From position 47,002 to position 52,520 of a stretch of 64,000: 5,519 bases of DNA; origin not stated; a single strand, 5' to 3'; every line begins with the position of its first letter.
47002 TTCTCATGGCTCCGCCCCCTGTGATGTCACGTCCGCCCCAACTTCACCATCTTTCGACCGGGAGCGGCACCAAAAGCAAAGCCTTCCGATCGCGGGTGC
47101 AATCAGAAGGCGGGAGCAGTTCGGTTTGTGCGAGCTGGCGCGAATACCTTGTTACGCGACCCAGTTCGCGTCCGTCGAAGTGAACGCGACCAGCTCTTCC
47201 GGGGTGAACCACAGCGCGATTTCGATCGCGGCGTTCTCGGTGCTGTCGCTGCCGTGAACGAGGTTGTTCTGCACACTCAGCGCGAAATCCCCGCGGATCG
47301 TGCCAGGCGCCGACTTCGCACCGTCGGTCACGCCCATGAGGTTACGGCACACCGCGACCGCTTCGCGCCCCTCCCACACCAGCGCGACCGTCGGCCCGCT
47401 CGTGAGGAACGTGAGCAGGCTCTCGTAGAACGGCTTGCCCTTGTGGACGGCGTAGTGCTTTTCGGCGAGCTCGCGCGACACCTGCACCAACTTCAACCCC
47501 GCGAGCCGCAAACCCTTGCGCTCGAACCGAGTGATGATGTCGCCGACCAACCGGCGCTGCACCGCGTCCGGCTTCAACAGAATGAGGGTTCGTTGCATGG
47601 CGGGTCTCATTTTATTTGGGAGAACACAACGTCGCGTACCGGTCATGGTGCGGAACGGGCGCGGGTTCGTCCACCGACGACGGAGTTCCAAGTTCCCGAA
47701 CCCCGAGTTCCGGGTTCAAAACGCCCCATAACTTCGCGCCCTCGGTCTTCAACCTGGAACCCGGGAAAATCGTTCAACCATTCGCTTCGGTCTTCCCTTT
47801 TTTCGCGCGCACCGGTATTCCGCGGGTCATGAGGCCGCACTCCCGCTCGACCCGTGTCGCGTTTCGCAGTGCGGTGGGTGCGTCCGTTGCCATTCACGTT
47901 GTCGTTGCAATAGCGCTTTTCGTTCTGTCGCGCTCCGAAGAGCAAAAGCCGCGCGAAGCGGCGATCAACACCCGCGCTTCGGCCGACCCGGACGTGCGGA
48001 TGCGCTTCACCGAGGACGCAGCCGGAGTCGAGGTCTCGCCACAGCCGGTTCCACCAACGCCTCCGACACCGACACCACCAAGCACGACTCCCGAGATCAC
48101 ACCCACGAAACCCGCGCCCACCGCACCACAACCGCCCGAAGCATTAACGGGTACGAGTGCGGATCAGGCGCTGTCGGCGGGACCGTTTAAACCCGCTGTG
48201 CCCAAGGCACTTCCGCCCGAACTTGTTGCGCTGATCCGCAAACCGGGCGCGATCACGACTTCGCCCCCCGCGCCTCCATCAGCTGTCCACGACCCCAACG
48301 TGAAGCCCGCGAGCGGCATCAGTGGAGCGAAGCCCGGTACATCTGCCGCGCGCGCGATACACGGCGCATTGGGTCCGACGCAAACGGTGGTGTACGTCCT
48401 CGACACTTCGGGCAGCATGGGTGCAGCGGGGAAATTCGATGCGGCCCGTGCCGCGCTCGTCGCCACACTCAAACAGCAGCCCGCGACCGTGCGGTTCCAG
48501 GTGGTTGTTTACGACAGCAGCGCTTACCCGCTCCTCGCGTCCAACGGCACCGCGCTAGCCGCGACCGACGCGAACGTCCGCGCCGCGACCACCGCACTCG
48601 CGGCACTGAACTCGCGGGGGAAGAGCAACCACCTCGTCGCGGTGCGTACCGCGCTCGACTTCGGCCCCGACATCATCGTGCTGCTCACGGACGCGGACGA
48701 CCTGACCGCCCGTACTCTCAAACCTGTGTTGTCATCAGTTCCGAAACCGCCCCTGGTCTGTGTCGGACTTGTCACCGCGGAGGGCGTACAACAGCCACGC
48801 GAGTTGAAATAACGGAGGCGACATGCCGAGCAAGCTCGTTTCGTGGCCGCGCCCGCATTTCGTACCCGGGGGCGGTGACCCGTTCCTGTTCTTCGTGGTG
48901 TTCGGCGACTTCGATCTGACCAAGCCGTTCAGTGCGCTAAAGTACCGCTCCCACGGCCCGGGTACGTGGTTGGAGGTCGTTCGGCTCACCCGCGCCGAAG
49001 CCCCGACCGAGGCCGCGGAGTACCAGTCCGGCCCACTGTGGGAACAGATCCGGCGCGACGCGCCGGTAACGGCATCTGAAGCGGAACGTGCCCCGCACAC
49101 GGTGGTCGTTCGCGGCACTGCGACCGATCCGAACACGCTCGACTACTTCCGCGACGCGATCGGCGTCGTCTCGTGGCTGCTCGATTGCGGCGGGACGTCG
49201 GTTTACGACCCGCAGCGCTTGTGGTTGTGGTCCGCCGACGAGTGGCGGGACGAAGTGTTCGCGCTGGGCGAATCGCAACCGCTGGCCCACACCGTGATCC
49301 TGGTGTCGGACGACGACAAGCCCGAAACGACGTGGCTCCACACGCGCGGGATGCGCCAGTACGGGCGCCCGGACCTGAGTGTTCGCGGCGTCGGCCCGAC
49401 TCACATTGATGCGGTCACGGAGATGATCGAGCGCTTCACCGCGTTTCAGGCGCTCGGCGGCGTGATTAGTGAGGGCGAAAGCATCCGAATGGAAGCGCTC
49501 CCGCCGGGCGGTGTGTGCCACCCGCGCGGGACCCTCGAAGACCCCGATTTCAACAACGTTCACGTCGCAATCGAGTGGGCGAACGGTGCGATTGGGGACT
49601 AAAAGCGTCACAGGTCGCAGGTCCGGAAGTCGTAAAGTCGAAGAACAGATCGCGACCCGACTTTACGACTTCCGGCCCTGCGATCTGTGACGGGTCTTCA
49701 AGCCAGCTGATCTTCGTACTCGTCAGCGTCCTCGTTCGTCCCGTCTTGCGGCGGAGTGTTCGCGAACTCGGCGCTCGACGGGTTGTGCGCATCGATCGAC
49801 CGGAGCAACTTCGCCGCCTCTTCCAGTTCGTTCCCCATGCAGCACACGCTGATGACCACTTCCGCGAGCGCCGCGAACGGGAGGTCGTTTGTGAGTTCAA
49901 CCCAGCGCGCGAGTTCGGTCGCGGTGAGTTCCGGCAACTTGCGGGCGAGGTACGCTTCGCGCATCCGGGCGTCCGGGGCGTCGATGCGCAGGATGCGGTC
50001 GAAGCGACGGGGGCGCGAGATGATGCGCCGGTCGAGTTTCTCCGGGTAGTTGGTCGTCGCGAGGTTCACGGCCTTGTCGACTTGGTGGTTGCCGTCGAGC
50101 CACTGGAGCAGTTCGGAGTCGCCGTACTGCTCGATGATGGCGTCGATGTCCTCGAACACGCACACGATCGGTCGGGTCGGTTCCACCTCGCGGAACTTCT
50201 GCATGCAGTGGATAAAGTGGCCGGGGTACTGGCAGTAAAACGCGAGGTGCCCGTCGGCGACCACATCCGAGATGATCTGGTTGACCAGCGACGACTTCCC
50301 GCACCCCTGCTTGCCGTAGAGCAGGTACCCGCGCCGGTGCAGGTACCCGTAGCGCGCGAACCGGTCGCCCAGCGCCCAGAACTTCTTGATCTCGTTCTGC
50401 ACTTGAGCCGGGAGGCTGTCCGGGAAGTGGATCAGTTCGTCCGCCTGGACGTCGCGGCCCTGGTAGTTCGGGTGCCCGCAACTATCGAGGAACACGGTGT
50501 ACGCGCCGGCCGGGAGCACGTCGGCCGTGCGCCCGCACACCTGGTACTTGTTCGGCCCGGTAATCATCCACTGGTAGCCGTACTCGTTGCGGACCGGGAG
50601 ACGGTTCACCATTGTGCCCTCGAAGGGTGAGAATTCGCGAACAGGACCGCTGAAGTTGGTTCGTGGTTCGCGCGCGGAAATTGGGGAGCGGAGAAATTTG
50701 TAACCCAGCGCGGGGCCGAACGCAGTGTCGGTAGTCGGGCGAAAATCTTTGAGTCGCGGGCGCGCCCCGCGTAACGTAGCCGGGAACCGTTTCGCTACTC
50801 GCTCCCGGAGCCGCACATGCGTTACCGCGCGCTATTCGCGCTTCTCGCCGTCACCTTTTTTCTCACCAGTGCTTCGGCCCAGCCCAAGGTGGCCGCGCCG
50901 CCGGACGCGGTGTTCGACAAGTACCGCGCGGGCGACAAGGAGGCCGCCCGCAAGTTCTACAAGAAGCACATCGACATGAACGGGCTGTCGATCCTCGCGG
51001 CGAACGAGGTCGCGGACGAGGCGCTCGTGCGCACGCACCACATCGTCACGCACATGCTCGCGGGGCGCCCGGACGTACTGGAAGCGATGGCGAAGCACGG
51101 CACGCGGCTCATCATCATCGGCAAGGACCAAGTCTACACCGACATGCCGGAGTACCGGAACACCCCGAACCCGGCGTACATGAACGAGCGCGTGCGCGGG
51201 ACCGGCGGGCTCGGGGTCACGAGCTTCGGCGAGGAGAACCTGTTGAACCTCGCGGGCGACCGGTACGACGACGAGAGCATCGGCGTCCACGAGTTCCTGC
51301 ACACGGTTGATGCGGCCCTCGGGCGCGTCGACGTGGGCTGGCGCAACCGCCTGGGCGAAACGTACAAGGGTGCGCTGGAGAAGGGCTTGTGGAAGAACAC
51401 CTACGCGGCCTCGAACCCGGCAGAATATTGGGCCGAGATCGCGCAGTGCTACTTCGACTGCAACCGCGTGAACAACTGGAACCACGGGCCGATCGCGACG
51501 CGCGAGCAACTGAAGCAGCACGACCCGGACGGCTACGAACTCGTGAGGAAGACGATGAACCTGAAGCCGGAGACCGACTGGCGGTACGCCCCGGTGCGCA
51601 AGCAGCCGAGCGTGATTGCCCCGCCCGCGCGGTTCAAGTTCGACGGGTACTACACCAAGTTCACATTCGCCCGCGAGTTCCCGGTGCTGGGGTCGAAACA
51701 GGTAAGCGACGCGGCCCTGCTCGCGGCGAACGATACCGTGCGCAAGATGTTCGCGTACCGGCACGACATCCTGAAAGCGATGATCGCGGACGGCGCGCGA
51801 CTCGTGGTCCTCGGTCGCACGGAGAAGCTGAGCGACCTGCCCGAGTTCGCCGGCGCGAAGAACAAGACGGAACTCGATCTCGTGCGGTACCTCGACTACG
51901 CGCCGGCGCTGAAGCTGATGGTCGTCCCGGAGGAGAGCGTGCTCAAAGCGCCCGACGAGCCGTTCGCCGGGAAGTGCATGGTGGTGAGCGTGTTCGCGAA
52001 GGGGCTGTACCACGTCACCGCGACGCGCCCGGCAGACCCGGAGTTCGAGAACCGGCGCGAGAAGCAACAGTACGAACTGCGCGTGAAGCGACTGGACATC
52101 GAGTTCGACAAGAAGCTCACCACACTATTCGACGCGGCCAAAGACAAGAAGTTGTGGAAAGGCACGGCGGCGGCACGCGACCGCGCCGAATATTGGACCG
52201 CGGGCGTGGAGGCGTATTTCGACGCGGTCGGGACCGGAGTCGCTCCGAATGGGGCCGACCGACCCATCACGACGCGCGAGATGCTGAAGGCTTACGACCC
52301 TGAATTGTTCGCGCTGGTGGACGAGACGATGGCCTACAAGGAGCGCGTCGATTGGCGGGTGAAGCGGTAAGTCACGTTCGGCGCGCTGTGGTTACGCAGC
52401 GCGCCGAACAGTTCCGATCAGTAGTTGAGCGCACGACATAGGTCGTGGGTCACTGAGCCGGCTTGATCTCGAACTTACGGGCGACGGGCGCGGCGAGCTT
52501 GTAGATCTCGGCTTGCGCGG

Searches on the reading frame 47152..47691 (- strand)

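Call 71: search_protein_families(library=pfam, proteins=[window:47152-47691:-], max_evalue=0.01)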
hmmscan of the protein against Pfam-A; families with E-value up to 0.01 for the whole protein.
window:47152-47691:- (179 aa): 1 family
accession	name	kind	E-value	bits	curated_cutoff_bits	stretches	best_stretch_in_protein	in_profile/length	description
PF00334.24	NDK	-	9.8e-56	187.8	27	1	33-166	1-134/135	Nucleoside diphosphate kinase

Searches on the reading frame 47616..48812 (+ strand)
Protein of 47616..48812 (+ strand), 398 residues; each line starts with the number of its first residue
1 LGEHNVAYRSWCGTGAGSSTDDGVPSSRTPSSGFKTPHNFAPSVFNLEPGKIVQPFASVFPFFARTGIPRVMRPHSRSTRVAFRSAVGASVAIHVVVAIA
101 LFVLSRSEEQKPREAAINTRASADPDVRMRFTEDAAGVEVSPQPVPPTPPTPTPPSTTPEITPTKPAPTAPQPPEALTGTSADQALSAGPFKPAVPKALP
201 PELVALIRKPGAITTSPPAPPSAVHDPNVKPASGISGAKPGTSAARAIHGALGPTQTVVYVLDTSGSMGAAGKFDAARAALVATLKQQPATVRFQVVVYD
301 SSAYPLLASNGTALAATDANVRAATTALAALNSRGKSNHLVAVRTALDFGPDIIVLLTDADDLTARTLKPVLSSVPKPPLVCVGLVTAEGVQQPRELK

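Call 71: search_protein_families(library=pfam, proteins=[window:47616-48812:+], max_evalue=0.01)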
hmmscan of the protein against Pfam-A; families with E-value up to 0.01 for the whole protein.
window:47616-48812:+ (398 aa): 3 families
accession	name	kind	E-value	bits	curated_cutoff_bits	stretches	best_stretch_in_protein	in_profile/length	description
PF13519.12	VWA_2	-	6.3e-08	33.7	27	1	258-359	1-105/107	von Willebrand factor type A domain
PF13768.12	VWA_3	-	2.2e-07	31.5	27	1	257-365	2-113/155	von Willebrand factor type A domain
PF00092.34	VWA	-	0.0057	17.3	23.8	1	258-312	2-58/174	von Willebrand factor type A domain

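Call 72: search_protein_families(library=padloc, proteins=[window:47616-48812:+], max_evalue=0.01)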
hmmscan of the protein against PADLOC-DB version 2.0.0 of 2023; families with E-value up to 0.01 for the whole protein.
window:47616-48812:+ (398 aa): 0 families

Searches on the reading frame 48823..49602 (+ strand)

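Call 71: search_protein_families(library=pfam, proteins=[window:48823-49602:+], max_evalue=0.01)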
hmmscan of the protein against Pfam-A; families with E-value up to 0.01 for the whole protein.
window:48823-49602:+ (259 aa): 1 family
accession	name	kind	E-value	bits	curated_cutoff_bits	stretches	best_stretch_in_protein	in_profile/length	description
PF22789.1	DUF4026_C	-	0.0035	18.2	27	1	160-206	3-50/114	Protein of unknown function (DUF4026) C-terminal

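Call 72: search_protein_families(library=padloc, proteins=[window:48823-49602:+], max_evalue=0.01)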
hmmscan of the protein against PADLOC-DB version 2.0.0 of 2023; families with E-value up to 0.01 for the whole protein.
window:48823-49602:+ (259 aa): 0 families

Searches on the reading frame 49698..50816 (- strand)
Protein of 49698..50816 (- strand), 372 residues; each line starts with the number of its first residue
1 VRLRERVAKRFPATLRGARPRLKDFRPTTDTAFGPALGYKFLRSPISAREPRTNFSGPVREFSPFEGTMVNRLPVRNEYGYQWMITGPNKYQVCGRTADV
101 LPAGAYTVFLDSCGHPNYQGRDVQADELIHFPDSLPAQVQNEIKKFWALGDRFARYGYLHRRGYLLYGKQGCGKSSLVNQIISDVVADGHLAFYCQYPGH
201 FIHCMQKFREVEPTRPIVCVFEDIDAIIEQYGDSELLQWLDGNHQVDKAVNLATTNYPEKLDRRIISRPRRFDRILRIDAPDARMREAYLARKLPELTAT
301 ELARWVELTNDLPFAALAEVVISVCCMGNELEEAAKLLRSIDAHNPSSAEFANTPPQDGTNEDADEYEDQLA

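Call 71: search_protein_families(library=pfam, proteins=[window:49698-50816:-], max_evalue=0.01)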
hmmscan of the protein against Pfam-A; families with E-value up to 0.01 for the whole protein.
window:49698-50816:- (372 aa): 7 families
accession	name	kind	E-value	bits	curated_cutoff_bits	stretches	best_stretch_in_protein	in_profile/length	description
PF00004.35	AAA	-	4.9e-11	43.6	21.2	1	164-279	1-130/131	ATPase family associated with various cellular activities (AAA)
PF01637.24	ATPase_2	-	6.3e-05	23.3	33.2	1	164-218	23-78/225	ATPase domain predominantly from Archaea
PF13191.12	AAA_16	-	0.00017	22.6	32.6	1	162-242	25-97/167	AAA ATPase domain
PF05729.18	NACHT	-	0.003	17.9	26.7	1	165-219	4-57/167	NACHT domain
PF00910.28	RNA_helicase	-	0.0031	18.4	21.5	1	165-189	2-26/105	RNA helicase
PF05673.19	DUF815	-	0.0071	16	23.8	1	164-189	56-81/249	Protein of unknown function (DUF815)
PF24883.2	NPHP3_N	-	0.0091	16.6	24.8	0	164-195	25-58/164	Nephrocystin 3, N-terminal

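Call 72: search_protein_families(library=padloc, proteins=[window:49698-50816:-], max_evalue=0.01)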
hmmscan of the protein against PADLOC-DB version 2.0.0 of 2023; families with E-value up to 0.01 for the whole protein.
window:49698-50816:- (372 aa): 6 families
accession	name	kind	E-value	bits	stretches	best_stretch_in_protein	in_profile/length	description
PDLC02196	IetA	-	8e-11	40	2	236-323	212-296/374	-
PDLC02195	IetA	-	1.4e-07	29.2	1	236-301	227-287/395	-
PDLC00915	TRIP13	-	1.7e-05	22.4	1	244-319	177-248/302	TRIP13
PDLC04232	IetA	-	9.7e-05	19.9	1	155-319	110-284/330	-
PDLC04231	IetA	-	0.0013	16.6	1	153-282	109-248/262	-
PDLC04140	mad8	-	0.0016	16.1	1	163-307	29-128/314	mads_8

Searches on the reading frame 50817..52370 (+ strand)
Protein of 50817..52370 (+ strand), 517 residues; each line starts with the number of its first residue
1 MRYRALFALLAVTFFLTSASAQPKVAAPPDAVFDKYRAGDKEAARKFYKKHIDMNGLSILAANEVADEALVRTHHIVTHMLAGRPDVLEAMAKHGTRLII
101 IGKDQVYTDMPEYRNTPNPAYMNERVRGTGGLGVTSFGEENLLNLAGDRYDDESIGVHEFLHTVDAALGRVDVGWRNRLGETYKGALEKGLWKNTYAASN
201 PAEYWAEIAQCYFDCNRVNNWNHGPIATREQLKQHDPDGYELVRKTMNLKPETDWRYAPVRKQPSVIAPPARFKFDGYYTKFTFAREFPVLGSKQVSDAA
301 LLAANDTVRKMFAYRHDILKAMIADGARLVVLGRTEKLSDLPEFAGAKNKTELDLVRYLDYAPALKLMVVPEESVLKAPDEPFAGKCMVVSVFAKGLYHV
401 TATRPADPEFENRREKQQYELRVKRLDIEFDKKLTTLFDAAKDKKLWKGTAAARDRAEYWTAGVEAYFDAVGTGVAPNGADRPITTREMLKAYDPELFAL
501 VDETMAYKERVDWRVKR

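Call 71: search_protein_families(library=pfam, proteins=[window:50817-52370:+], max_evalue=0.01)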
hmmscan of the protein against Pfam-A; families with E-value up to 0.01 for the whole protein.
window:50817-52370:+ (517 aa): 1 family
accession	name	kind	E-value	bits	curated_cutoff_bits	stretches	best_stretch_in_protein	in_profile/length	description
PF06167.18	Peptidase_M90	-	0.008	16.2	26.2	0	148-214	142-222/243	Glucose-regulated metallo-peptidase M90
